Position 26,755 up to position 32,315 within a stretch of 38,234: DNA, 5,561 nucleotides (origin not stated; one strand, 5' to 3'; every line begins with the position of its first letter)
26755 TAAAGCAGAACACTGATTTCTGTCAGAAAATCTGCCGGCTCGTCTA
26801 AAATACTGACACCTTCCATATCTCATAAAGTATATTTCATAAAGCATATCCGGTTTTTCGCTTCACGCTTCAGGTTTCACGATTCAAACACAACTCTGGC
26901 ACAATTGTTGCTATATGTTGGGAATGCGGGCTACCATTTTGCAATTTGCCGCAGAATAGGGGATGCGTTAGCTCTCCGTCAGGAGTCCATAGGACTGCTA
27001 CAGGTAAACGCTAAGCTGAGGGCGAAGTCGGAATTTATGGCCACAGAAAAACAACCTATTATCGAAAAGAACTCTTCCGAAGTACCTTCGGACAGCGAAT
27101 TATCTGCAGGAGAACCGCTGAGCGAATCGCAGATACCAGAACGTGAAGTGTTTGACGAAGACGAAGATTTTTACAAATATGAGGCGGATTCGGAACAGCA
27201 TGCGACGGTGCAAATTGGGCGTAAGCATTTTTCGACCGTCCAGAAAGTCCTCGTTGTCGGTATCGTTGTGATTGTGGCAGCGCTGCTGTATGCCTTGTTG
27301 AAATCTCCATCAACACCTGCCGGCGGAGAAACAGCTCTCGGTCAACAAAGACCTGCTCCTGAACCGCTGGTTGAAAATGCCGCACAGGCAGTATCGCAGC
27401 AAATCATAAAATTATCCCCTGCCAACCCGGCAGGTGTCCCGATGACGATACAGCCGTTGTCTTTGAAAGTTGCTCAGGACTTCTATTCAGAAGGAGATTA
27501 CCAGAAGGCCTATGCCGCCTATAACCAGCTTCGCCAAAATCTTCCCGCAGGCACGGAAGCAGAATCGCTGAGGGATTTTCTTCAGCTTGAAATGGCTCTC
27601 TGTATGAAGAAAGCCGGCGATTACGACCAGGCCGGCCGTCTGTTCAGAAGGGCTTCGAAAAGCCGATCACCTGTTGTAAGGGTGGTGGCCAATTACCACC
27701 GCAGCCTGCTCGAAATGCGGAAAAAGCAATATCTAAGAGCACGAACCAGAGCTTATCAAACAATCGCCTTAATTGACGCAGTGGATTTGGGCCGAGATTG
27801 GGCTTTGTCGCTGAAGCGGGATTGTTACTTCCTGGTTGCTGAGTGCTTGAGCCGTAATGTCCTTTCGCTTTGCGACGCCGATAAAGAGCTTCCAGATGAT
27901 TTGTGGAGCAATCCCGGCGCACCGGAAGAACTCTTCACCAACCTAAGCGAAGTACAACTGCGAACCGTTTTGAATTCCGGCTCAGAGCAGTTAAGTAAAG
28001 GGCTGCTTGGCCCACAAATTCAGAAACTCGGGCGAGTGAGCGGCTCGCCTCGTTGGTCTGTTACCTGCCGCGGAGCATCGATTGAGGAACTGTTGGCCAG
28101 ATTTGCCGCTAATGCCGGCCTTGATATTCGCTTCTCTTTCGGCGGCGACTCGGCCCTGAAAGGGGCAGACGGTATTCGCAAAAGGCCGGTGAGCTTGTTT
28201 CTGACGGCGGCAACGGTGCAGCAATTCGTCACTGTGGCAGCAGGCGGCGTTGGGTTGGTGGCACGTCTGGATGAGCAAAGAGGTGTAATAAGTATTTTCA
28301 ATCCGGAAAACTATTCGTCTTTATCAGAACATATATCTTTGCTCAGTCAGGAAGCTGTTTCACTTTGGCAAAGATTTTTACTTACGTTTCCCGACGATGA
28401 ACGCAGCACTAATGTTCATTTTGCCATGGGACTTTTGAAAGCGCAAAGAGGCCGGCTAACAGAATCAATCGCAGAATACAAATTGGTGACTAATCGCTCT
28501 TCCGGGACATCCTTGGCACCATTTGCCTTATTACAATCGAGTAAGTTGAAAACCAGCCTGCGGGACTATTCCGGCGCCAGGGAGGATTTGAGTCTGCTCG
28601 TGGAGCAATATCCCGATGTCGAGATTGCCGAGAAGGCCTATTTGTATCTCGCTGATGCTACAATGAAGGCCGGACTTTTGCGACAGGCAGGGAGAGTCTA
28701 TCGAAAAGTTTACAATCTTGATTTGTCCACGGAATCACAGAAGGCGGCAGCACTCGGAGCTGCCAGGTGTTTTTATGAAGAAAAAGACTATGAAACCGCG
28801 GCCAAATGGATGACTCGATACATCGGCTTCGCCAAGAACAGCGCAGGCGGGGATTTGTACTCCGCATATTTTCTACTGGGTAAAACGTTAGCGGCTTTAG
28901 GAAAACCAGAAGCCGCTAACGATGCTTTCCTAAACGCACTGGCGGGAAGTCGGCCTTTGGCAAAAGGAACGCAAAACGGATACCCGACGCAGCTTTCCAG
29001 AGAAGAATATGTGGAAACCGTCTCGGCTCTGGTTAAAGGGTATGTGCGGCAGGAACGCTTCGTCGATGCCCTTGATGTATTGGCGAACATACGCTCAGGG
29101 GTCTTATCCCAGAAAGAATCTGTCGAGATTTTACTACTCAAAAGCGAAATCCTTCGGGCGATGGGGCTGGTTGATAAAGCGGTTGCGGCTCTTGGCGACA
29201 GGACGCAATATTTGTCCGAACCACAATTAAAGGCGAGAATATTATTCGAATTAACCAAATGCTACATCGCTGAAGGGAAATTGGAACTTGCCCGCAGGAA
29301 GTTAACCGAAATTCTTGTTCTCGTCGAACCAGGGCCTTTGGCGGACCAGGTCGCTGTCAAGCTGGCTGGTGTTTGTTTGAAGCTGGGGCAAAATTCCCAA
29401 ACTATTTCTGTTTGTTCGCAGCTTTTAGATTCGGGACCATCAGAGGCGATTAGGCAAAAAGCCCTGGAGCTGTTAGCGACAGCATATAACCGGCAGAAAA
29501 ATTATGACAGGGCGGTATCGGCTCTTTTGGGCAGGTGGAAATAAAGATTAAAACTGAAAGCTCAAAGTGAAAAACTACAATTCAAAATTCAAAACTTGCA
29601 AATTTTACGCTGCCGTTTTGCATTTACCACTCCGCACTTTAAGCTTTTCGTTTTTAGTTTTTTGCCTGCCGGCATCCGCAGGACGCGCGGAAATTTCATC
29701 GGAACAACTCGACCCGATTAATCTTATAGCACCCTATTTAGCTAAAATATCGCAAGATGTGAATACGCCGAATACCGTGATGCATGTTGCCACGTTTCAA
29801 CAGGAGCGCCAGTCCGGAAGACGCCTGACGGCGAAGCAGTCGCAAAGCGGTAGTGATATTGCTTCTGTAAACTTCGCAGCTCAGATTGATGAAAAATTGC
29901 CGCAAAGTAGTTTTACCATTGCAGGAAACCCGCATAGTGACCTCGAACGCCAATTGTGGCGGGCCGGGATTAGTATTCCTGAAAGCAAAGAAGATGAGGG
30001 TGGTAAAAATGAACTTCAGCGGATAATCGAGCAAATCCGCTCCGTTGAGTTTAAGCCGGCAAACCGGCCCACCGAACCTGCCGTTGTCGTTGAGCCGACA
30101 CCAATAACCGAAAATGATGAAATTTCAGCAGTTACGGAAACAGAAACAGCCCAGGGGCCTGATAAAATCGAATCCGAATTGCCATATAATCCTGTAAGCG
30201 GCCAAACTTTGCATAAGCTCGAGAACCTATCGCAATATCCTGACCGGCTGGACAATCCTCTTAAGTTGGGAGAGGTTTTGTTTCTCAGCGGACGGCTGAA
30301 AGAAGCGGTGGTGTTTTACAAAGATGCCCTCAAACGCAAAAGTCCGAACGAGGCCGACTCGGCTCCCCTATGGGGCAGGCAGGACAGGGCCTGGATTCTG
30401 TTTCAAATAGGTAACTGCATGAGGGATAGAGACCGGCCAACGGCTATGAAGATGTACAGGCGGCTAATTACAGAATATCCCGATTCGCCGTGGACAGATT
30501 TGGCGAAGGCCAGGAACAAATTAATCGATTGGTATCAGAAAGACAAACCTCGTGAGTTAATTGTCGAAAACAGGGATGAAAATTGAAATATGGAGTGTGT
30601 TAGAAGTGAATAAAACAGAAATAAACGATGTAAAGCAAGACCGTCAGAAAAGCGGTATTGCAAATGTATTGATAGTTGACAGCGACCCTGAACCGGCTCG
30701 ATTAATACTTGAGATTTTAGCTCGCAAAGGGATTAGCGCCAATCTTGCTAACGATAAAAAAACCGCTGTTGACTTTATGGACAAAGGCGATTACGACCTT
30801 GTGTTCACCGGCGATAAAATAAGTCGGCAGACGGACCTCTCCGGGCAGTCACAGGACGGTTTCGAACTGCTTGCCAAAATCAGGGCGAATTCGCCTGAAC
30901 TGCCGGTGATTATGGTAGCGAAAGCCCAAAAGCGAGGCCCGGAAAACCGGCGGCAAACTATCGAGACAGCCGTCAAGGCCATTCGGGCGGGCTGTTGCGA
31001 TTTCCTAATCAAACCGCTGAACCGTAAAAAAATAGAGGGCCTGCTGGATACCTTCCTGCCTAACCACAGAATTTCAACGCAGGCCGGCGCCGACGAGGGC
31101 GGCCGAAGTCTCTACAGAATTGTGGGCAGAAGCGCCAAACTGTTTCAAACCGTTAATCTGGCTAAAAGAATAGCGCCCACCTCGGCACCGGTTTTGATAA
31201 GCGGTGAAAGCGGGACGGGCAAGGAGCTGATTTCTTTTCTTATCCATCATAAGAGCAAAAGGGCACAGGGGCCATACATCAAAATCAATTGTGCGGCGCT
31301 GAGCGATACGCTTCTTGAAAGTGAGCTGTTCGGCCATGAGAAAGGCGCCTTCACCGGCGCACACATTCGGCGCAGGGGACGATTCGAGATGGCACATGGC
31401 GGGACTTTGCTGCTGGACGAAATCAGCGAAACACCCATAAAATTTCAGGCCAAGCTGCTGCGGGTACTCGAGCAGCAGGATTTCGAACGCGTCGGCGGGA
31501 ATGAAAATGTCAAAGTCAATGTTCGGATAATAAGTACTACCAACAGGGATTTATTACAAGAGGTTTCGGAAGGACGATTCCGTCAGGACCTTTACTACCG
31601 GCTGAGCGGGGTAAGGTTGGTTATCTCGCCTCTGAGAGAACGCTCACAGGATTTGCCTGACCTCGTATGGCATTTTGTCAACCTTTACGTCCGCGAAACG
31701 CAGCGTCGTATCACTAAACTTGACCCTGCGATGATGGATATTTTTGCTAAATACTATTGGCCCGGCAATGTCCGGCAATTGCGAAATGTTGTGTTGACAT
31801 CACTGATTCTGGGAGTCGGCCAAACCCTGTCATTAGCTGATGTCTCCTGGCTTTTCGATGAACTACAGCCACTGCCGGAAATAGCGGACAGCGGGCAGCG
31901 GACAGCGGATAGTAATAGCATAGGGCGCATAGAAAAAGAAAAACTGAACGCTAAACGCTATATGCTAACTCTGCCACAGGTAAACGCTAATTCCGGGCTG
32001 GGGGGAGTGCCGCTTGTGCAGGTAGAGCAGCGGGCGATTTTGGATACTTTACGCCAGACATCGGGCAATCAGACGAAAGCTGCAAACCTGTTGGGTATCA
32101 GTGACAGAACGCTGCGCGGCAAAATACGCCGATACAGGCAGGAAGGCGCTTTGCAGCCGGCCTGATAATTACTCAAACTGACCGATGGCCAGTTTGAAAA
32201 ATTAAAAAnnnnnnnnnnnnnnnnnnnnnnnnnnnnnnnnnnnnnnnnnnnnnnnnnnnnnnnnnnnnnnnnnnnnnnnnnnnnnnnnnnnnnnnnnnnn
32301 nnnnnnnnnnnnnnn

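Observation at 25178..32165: Two sigma-54 activators with no histidine kinase; the slot where FleS/FlrB normally sits holds two TPR envelope proteins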

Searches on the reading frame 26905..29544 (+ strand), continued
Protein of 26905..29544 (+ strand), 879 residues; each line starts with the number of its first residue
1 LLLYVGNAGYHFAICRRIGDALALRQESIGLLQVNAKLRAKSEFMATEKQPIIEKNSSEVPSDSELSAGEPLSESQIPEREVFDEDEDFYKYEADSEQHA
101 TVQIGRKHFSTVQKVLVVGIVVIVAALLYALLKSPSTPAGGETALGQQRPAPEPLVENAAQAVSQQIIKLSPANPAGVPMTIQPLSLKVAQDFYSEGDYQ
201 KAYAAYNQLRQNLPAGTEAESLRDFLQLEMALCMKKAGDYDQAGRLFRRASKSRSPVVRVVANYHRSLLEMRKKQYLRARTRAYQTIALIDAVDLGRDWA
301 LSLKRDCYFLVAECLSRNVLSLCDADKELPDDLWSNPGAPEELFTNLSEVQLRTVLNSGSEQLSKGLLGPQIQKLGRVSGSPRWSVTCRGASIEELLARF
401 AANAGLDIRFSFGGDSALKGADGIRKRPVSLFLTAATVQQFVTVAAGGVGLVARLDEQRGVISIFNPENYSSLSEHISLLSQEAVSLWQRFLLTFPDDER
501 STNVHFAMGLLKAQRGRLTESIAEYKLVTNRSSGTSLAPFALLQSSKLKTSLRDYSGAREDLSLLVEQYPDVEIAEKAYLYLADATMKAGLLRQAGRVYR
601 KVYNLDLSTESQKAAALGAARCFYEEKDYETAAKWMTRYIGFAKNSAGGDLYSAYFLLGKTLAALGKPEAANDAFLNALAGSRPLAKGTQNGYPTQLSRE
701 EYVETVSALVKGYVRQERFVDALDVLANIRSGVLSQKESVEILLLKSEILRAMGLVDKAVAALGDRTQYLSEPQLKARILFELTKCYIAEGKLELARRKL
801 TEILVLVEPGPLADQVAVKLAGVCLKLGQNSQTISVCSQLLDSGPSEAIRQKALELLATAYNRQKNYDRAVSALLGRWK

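Call 40: search_protein_families(library=pfam, proteins=[L021:24-1892:+, L021:2301-3929:+, L021:3984-5126:+, L021:5123-5713:+, L021:6143-7168:-, L021:7158-7820:-, L021:8132-9802:+, L021:9842-10606:+, L021:10622-11743:+], max_evalue=0.001)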
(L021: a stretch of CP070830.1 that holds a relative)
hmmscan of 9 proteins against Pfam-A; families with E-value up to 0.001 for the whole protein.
L021:24-1892:+ (622 aa): 6 families
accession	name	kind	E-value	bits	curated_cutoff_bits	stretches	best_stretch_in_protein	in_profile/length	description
PF01120.23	Alpha_L_fucos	-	1.3e-92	311.3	25.2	1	9-287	80-345/345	Alpha-L-fucosidase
PF07691.17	PA14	-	1.3e-18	67.6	24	1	481-596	3-127/147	PA14 domain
PF13287.12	Fn3_assoc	-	3.7e-13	49.8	23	1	407-464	1-58/59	Fn3 associated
PF13290.12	CHB_HEX_C_1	-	2.5e-11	43.8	22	1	403-453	8-58/67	Chitobiase/beta-hexosaminidase C-terminal domain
PF14871.12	GHL6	-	5.2e-06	27.1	35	1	25-98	2-70/132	Hypothetical glycosyl hydrolase 6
PF10528.15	GLEYA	-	0.00052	20.7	26.2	0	525-592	3-81/91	GLEYA domain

L021:2301-3929:+ (542 aa): 1 family
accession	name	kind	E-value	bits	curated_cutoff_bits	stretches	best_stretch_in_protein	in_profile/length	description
PF00118.29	Cpn60_TCP1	-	5.4e-76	256.7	34.3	1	22-525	1-487/490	TCP-1/cpn60 chaperonin family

L021:3984-5126:+ (380 aa): 3 families
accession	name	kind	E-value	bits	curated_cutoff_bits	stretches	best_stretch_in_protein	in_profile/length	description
PF01556.23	DnaJ_C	-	4e-46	157.3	26.6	1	126-339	1-152/152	DnaJ C terminal domain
PF00226.36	DnaJ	-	1.8e-29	102.1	27.8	1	5-67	1-63/63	DnaJ domain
PF00684.25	DnaJ_CXXCXGXG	-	1.7e-14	54.2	32.7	1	153-213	1-65/65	DnaJ central domain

L021:5123-5713:+ (196 aa): 1 family
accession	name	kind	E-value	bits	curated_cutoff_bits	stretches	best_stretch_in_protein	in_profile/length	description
PF01025.24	GrpE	-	1.6e-46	158.4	25.8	1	12-174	3-165/165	GrpE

L021:6143-7168:- (341 aa): 0 families

L021:7158-7820:- (220 aa): 5 families
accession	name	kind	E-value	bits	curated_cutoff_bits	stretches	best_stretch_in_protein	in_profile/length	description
PF04542.20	Sigma70_r2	-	4.3e-17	62.1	24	1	46-113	1-70/71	Sigma-70 region 2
PF08281.18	Sigma70_r4_2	-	5.8e-16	58.3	25.7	1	158-208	3-53/54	Sigma-70, region 4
PF04545.22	Sigma70_r4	-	2.9e-12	46.3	24.1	1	162-211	1-50/50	Sigma-70, region 4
PF07638.17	Sigma70_ECF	-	1.6e-10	41.6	21.1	1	29-211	5-181/185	ECF sigma factor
PF12645.13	HTH_16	-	5e-05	23.8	22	1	31-87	3-65/65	Helix-turn-helix domain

L021:8132-9802:+ (556 aa): 2 families
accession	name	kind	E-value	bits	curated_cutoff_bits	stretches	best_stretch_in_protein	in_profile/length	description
PF01120.23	Alpha_L_fucos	-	4.6e-73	247.1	25.2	1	72-443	4-343/345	Alpha-L-fucosidase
PF16757.11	Fucosidase_C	-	0.00011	23.1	25.6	1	467-550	8-88/88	Alpha-L-fucosidase C-terminal domain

L021:9842-10606:+ (254 aa): 7 families
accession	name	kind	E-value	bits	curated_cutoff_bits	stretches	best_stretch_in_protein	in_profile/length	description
PF13181.12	TPR_8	-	5e-08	32.9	25.7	0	177-202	7-32/34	Tetratricopeptide repeat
PF14559.12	TPR_19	-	6.9e-08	33.1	25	0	182-240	2-57/68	Tetratricopeptide repeat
PF13432.12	TPR_16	-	9.4e-08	32.8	32.7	1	140-204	3-64/65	Tetratricopeptide repeat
PF13428.12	TPR_14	-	4.2e-07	30.4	23.5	0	172-206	2-36/44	Tetratricopeptide repeat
PF07719.23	TPR_2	-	9e-06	25.9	27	0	172-203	2-33/34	Tetratricopeptide repeat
PF25063.1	ARM_TT21_C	-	4.2e-05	23.9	35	1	176-211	169-205/209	Tetratricopeptide repeat protein 21 C-terminal ARM domain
PF00515.34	TPR_1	-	0.00011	22.4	27.8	0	177-203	7-33/34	Tetratricopeptide repeat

L021:10622-11743:+ (373 aa): 4 families
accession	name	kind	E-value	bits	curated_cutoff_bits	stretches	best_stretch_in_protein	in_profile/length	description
PF13424.12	TPR_12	-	4.3e-08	33.7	30.1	1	259-319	8-69/77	Tetratricopeptide repeat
PF13174.12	TPR_6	-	2.6e-06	28.1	26.3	1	299-328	3-33/33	Tetratricopeptide repeat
PF13428.12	TPR_14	-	7.4e-06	26.6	23.5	0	259-289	6-35/44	Tetratricopeptide repeat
PF07719.23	TPR_2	-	0.00017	21.9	27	0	258-283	5-30/34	Tetratricopeptide repeat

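Call 66: search_solved_structures(query=A1, max_evalue=0.1)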
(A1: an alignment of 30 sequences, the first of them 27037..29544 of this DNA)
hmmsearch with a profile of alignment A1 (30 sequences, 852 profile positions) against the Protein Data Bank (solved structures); distinct sequences matched with E-value up to 0.1: 4.
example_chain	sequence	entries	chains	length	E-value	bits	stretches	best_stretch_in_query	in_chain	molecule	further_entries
6g5s_A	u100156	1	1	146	0.00011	23.5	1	446-545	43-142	Cell division coordinator CpoB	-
8ump_A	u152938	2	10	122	0.00024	22.4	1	583-646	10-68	T33-ml35-redesigned-TPR-domain-fold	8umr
6xt9_H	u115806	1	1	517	0.037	15.1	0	621-680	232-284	Tetratricopeptide repeat domain 8 isoform 2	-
1na0_A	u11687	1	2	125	0.065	14.3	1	540-648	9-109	designed protein CTPR3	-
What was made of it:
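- On PflA/PflB-type periplasmic TPR flagellar scaffold: A profile search against PDB sequences finds only CpoB and designed TPR proteins (call 66).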

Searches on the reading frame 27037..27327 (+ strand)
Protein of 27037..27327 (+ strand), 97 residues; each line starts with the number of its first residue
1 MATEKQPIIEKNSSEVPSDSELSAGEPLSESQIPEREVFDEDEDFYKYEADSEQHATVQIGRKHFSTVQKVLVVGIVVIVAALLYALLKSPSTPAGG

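Call 37: search_protein_families(library=pfam, proteins=[window:27037-27327:+], max_evalue=10)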
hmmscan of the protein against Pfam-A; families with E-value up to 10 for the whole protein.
seq(97 aa): 3 families
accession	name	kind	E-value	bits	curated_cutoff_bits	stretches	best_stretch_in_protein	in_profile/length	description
PF20964.2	DnaX_C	-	0.017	15.5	26.2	1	38-71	50-83/113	DNA polymerase III subunit tau, C-terminal domain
PF11190.13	DUF2976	-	0.067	13.5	28.2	1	54-83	49-78/87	Protein of unknown function (DUF2976)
PF10183.14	ESSS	-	0.12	13.1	22.8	1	27-79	29-80/115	ESSS subunit of NADH:ubiquinone oxidoreductase (complex I)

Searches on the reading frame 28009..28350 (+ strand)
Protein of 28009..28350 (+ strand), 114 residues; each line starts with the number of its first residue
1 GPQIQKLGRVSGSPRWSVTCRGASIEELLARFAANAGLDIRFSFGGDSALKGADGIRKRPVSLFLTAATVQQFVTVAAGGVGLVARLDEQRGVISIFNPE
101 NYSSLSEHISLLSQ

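Call 37: search_protein_families(library=pfam, proteins=[window:28009-28350:+], max_evalue=10)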
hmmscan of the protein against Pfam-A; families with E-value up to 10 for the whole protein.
seq(114 aa): 1 family
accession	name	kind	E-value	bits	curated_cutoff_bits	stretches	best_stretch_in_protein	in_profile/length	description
PF10671.14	TcpQ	-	0.22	12.1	27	1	15-38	2-24/80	Toxin co-regulated pilus biosynthesis protein Q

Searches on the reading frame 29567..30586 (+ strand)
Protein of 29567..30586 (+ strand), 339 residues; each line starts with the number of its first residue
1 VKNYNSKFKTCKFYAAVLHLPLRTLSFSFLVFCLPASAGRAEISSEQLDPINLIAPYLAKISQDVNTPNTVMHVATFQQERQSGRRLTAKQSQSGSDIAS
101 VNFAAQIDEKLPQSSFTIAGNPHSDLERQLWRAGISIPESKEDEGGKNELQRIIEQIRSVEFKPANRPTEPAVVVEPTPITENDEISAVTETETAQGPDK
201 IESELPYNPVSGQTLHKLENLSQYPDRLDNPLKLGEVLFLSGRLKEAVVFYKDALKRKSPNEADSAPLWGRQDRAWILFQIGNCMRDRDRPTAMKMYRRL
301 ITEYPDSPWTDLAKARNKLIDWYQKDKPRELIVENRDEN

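Call 4: search_protein_families(library=pfam, proteins=[window:29567-30586:+], max_evalue=0.01)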
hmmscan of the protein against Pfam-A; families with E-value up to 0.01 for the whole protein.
window:29567-30586:+ (339 aa): 3 families
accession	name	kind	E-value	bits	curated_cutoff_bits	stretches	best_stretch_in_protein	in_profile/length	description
PF13174.12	TPR_6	-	4.3e-08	33.7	26.3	1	278-307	3-33/33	Tetratricopeptide repeat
PF13428.12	TPR_14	-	1.2e-05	25.9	23.5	0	285-316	12-43/44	Tetratricopeptide repeat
PF14559.12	TPR_19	-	0.0035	18.1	25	0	217-258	13-55/68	Tetratricopeptide repeat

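Call 38: search_protein_families(library=ncbifam, proteins=[window:29567-30586:+], max_evalue=0.001)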
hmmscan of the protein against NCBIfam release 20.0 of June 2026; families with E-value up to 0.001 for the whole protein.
window:29567-30586:+ (339 aa): 0 families

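Call 67: search_solved_structures(query=window:29567-30583:+, max_evalue=1, show_alignments=1)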
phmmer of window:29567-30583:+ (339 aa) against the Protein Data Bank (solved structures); distinct sequences matched with E-value up to 1: 13.
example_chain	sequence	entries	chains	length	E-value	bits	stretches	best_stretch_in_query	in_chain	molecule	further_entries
6vfj_B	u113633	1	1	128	0.0038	20.1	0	225-264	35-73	I53_dn5B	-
1w3b_A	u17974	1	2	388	0.16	14.7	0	224-266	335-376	UDP-N-ACETYLGLUCOSAMINE--PEPTIDE N-ACETYLGLUCOSAMINYLTRANSFERASE 110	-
6eou_A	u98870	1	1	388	0.18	14.5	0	224-266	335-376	UDP-N-acetylglucosamine--peptide N-acetylglucosaminyltransferase 110 kDa subunit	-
7kna_A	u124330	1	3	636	0.21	14.3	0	224-264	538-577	Hemagglutinin,I53_dn5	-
2wqh_A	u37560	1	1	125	0.23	14.2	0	221-265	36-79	CTPR3Y3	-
6vl6_B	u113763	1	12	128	0.25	14.1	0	220-268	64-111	T33_dn2B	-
8ur5_A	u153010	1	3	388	0.47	13.2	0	225-264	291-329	Trimer head HA,Hemagglutinin HA1 chain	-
8ur7_A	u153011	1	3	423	0.56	12.9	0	225-264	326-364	Trimer head HA,Hemagglutinin HA1 chain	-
9rcb_A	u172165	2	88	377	0.61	12.8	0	129-198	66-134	Flagellin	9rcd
8far_A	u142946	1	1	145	0.62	12.8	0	233-271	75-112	I432-1-CC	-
8cus_A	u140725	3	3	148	0.74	12.5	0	233-271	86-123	I432-1(NaCl) Chain A | I432-1(Imd) Chain A | I432-1-X3 Chain A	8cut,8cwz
1woz_A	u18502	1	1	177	0.74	12.5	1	92-169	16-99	177aa long conserved hypothetical protein (ST1454)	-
5a01_A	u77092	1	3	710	0.98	12.1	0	217-266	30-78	O-GLYCOSYLTRANSFERASE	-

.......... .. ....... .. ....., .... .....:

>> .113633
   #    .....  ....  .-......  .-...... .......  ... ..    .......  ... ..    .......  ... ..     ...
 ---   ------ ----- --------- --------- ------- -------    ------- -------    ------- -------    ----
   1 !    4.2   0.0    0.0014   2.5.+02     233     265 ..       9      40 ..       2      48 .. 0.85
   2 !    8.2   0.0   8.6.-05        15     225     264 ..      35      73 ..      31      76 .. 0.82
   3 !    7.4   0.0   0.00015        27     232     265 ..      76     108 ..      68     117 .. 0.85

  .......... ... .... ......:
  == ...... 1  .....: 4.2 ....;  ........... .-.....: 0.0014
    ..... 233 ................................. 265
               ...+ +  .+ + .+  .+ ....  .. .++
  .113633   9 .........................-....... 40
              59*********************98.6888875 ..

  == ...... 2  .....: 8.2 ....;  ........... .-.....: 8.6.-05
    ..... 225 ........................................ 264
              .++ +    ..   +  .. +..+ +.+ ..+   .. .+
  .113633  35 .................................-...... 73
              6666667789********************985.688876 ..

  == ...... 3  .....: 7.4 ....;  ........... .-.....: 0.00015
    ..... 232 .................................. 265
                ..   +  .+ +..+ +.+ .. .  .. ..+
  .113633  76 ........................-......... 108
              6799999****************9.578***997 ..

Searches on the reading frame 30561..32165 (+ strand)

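Call 4: search_protein_families(library=pfam, proteins=[window:30561-32165:+], max_evalue=0.01)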
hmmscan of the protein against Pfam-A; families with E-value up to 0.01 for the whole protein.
window:30561-32165:+ (534 aa): 8 families
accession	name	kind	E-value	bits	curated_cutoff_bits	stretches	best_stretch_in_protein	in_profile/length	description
PF00158.32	Sigma54_activat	-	4e-68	228.8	20.2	1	187-353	1-167/168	Sigma-54 interaction domain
PF14532.12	Sigma54_activ_2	-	4.5e-18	66.2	25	1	189-358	2-138/138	Sigma-54 interaction domain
PF25601.1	AAA_lid_14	-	5.9e-18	64.9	27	1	359-429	1-71/87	AAA+ ATPase lid domain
PF00072.30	Response_reg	-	3.9e-13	50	30.2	1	36-159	1-107/111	Response regulator receiver domain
PF02954.25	HTH_8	-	2.8e-12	46.6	22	1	486-525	3-42/42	Bacterial regulatory protein, Fis family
PF07728.20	AAA_5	-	5.5e-07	30.1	22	1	210-330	1-124/139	AAA domain (dynein-related subfamily)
PF13518.12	HTH_28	-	4.4e-06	27.1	25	1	491-530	4-41/52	Helix-turn-helix domain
PF13551.12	HTH_29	-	0.0048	17.4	28.1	0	499-531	10-44/64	Winged helix-turn helix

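Call 38: search_protein_families(library=ncbifam, proteins=[window:30576-32165:+], max_evalue=0.001)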
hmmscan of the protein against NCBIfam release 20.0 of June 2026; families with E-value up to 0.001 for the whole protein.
window:30576-32165:+ (529 aa): 44 families (the best 25 are shown)
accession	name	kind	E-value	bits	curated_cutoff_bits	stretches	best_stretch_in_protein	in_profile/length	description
NF008469.0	PRK11361.1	equivalog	2.9e-109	365.8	714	2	28-423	4-386/461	acetoacetate metabolism transcriptional regulator AtoC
TIGR01817.1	nifA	equivalog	1.3e-108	364.1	528.85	1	178-520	194-527/534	nif-specific transcriptional activator NifA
TIGR01818.1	ntrC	equivalog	2.1e-106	356.5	558.6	1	31-518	1-461/463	nitrogen regulation protein NR(I)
NF050807.1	TransRegFlbDCaul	equivalog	1.9e-100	336.9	750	1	130-525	83-443/454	sigma-54-dependent transcriptional regulator FlbD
NF007689.0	PRK10365.1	equivalog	5e-95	318.9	760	2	30-421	7-380/441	sigma-54-dependent response regulator transcription factor ZraR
NF041552.1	TF_PrdR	equivalog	2.8e-92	309.9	795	1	178-423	265-510/577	sigma-54 dependent transcriptional regulator PrdR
NF041946.1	LuxO_transreg_Vib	equivalog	4.6e-92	309.2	800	1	47-522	15-462/463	quorum-sensing sigma-54 dependent transcriptional regulator LuxO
TIGR02915.1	PEP_resp_reg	equivalog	7.5e-91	305.2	502.6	1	51-424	19-383/445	PEP-CTERM-box response regulator transcription factor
NF051870.1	NAssimRespRegNtrX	equivalog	7e-90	302.1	600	1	29-432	2-387/452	nitrogen assimilation response regulator NtrX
NF038308.1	RNA_repair_RtcR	equivalog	1.3e-86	291.6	650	1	181-523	181-519/530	RNA repair transcriptional activator RtcR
NF003451.0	PRK05022.1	equivalog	1.5e-84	284.6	476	1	178-513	188-501/512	nitric oxide reductase transcriptional regulator NorR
TIGR02974.1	phageshock_pspF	equivalog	1.5e-84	284.1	443.55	1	182-520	1-336/336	phage shock protein operon transcriptional activator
NF008176.1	PRK10923.1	equivalog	9.1e-83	278.4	620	1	31-518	6-464/469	nitrogen regulation protein NR(I)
NF011695.0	PRK15115.1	equivalog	2.3e-77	260.7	763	1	28-421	6-376/445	two-component system response regulator GlrR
TIGR02329.1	propionate_PrpR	equivalog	1.6e-73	248.2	499.2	1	178-514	210-521/526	propionate catabolism operon regulatory protein PrpR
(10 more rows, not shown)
